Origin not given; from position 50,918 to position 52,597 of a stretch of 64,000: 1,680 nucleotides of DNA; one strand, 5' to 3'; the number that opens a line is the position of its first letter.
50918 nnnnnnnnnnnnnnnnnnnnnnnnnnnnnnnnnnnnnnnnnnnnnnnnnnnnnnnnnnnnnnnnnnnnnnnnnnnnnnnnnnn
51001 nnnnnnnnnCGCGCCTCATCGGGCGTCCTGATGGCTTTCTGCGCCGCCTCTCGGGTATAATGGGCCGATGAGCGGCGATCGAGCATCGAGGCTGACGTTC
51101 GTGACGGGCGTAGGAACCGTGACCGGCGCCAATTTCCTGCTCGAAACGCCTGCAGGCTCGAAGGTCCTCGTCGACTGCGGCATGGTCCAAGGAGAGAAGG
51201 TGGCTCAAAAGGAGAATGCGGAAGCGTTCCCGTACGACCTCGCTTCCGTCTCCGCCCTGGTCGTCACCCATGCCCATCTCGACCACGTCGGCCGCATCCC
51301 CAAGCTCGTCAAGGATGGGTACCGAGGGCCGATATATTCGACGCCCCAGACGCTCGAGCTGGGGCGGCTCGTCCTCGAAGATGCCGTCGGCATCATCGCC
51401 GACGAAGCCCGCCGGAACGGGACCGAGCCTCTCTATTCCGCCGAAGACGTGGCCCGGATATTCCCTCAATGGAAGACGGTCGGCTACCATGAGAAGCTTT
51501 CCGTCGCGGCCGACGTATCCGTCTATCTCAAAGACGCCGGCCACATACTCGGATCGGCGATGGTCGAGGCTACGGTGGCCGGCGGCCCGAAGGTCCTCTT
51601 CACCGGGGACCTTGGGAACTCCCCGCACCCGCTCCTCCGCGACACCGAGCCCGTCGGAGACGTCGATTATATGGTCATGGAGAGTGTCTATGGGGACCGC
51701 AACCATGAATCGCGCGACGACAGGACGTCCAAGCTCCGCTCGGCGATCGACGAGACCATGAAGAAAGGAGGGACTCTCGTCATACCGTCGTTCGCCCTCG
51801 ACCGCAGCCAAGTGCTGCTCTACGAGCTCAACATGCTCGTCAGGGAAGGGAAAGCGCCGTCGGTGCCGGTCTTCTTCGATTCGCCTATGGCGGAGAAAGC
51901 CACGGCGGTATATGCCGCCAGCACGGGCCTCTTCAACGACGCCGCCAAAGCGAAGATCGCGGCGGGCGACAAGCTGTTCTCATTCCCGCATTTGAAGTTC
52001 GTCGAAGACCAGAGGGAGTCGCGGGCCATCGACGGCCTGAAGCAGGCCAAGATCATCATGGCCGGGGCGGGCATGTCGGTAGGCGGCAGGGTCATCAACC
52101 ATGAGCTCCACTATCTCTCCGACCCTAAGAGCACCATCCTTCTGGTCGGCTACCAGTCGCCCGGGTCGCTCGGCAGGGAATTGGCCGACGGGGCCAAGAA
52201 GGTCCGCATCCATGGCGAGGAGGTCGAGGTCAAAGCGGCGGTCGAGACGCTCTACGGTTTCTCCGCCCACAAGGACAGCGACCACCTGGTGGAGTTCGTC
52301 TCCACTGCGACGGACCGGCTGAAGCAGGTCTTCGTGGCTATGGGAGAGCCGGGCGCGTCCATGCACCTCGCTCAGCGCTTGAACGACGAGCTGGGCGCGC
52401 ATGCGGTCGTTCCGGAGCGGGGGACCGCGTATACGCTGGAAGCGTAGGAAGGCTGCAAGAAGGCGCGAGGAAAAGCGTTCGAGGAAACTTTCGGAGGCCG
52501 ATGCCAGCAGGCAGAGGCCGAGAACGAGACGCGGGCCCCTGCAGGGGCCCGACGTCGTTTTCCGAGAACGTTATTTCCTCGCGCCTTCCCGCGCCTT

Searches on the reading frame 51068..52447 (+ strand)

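Call 87: search_protein_families(library=pfam, proteins=[window:51068-52447:+], max_evalue=0.0001)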
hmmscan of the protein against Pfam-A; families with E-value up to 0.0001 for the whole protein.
window:51068-52447:+ (459 aa): 5 families
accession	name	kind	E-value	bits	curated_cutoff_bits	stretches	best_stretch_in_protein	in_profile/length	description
PF10996.14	Beta-Casp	-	1.5e-30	106.6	27.7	1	248-372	2-120/120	Beta-Casp domain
PF00753.33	Lactamase_B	-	1.1e-11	45.4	22.7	1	23-208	9-162/196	Metallo-beta-lactamase superfamily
PF07521.17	RMMBL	-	1.3e-10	41.5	21.6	1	386-449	2-63/63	Zn-dependent metallo-hydrolase RNA specificity domain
PF16661.11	Lactamase_B_6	-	1.3e-10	41.4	27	1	30-165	6-146/193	Metallo-beta-lactamase superfamily domain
PF12706.13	Lactamase_B_2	-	1.6e-07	31.5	27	1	33-210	3-169/200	Beta-lactamase superfamily domain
